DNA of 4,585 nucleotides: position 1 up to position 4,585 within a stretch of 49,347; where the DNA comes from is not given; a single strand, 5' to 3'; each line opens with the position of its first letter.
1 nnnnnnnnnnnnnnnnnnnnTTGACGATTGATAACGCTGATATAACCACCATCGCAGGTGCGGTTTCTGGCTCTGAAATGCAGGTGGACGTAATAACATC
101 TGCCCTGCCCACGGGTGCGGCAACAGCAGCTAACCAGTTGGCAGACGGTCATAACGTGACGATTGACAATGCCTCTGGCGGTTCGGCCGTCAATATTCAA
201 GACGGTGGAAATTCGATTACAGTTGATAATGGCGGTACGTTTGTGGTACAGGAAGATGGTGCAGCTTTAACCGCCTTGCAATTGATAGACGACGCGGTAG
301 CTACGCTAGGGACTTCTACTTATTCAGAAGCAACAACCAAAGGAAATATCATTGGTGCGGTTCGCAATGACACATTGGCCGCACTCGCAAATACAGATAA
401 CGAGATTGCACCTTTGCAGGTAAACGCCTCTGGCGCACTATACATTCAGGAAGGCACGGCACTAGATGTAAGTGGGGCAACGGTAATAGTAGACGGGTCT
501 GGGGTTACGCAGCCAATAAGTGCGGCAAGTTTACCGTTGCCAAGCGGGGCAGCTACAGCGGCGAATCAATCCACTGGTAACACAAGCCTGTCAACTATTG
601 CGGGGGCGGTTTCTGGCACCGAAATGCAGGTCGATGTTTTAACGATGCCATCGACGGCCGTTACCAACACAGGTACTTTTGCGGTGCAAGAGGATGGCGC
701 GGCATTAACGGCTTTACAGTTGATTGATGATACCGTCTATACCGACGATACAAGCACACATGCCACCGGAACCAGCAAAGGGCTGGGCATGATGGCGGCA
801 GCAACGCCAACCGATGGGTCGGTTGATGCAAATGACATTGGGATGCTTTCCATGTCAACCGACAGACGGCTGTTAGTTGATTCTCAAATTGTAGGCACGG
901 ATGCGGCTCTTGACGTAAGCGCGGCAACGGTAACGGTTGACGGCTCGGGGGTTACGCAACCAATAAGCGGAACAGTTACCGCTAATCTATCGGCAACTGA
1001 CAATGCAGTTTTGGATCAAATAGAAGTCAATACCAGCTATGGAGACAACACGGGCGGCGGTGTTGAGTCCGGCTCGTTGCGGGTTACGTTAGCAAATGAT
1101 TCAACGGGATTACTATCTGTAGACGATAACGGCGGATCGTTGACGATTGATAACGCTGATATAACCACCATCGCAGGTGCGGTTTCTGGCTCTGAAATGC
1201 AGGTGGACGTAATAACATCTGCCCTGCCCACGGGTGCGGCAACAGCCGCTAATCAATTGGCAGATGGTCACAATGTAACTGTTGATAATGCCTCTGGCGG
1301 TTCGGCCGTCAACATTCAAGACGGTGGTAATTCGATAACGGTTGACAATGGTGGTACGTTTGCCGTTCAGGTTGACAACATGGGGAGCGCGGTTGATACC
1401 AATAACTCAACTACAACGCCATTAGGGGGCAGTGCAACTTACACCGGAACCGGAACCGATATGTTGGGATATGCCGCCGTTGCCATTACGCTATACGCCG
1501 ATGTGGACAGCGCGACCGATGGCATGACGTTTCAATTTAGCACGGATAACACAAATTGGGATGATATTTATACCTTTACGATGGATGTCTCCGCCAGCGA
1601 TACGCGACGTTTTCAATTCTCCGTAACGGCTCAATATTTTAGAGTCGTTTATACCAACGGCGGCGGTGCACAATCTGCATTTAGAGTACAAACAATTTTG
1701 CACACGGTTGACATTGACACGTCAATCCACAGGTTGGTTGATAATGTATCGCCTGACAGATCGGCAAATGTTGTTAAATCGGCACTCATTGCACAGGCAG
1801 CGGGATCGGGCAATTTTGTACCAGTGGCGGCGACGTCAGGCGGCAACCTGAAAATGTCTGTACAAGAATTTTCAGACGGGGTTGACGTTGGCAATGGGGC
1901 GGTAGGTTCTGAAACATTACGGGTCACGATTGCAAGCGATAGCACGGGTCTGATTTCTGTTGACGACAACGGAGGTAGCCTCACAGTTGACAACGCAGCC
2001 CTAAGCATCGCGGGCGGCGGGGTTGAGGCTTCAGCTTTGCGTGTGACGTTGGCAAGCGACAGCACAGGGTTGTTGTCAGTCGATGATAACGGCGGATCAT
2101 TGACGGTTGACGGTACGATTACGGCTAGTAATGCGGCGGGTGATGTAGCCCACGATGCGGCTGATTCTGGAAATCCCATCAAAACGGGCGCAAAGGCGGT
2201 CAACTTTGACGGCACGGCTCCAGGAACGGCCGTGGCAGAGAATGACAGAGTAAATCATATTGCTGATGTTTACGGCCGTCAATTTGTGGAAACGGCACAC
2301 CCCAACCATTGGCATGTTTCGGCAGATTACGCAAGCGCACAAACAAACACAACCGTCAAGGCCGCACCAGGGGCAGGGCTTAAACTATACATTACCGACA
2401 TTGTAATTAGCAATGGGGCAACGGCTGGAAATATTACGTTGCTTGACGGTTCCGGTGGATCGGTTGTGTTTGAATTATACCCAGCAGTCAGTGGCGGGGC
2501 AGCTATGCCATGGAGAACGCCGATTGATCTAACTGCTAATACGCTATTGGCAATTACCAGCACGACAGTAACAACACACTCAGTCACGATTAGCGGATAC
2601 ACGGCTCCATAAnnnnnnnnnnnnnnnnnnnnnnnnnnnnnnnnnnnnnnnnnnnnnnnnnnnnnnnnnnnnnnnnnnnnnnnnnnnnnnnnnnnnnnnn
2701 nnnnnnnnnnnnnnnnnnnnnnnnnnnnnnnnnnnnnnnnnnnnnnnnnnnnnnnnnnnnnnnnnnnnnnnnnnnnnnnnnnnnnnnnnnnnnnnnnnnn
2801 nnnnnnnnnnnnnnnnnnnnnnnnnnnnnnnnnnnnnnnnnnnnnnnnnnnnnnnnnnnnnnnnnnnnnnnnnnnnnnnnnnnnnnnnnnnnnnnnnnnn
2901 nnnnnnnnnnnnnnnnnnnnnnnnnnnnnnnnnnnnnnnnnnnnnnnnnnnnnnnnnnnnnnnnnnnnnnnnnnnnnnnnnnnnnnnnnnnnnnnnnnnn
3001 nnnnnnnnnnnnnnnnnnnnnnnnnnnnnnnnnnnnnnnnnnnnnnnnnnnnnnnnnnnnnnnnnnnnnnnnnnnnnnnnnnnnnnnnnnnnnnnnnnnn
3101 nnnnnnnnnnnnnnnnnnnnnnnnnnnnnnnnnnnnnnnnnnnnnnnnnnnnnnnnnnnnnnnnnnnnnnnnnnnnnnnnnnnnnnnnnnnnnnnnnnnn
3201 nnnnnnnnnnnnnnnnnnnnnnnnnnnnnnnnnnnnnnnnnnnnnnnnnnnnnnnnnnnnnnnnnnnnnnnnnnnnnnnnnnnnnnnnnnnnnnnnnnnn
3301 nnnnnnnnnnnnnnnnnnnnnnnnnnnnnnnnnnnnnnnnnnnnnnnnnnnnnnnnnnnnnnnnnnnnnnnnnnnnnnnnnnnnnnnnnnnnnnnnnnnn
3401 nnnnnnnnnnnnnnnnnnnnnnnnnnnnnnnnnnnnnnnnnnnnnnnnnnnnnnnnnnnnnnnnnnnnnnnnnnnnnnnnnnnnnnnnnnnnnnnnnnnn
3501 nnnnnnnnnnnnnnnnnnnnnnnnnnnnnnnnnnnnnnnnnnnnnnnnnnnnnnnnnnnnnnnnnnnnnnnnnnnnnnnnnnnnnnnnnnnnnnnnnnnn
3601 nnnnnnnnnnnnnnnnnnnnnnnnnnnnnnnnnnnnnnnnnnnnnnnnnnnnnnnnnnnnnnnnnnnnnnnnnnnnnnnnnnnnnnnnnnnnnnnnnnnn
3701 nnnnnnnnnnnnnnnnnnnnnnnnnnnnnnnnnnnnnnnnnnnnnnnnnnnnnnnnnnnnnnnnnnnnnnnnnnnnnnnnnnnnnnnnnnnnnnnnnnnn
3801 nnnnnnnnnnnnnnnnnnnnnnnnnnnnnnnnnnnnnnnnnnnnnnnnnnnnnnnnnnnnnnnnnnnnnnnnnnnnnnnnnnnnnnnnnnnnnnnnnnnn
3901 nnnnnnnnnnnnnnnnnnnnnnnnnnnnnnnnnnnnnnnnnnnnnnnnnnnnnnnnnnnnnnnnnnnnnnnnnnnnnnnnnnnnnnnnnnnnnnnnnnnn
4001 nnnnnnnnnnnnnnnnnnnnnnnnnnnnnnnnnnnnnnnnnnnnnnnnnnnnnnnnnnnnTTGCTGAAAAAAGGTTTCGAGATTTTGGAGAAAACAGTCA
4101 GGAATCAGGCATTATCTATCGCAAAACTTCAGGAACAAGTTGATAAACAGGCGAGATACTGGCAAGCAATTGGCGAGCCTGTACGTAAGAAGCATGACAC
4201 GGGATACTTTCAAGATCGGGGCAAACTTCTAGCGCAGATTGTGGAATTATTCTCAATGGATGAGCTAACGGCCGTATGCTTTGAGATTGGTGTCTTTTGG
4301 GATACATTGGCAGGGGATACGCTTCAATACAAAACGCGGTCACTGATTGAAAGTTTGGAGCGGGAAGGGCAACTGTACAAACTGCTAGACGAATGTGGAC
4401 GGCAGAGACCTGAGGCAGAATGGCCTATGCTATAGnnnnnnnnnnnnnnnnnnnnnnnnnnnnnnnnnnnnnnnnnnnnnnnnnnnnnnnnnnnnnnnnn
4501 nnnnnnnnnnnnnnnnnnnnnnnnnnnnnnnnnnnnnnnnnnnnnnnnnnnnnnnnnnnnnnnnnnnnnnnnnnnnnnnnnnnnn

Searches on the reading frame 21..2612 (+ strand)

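Call 41: search_protein_families(library=pfam, proteins=[window:21-2612:+], max_evalue=0.001)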
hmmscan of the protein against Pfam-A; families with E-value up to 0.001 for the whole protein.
window:21-2612:+ (863 aa): 2 families
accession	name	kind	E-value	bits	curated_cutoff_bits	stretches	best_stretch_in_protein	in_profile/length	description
PF22633.2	F5_F8_type_C_2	-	0.00018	22.5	27.8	1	487-542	35-91/91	NedA-like, galactose-binding domain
PF00754.31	F5_F8_type_C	-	0.00064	20.3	28.2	0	496-549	60-118/127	F5/8 type C domain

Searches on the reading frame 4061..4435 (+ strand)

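Call 41: search_protein_families(library=pfam, proteins=[window:4061-4435:+], max_evalue=0.001)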
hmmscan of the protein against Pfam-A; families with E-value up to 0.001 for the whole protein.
window:4061-4435:+ (124 aa): 1 family
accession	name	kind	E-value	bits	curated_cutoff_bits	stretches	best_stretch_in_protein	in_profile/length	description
PF19960.5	EAD7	-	1.5e-17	63.6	32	1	56-117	1-62/62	Effector-associated domain 7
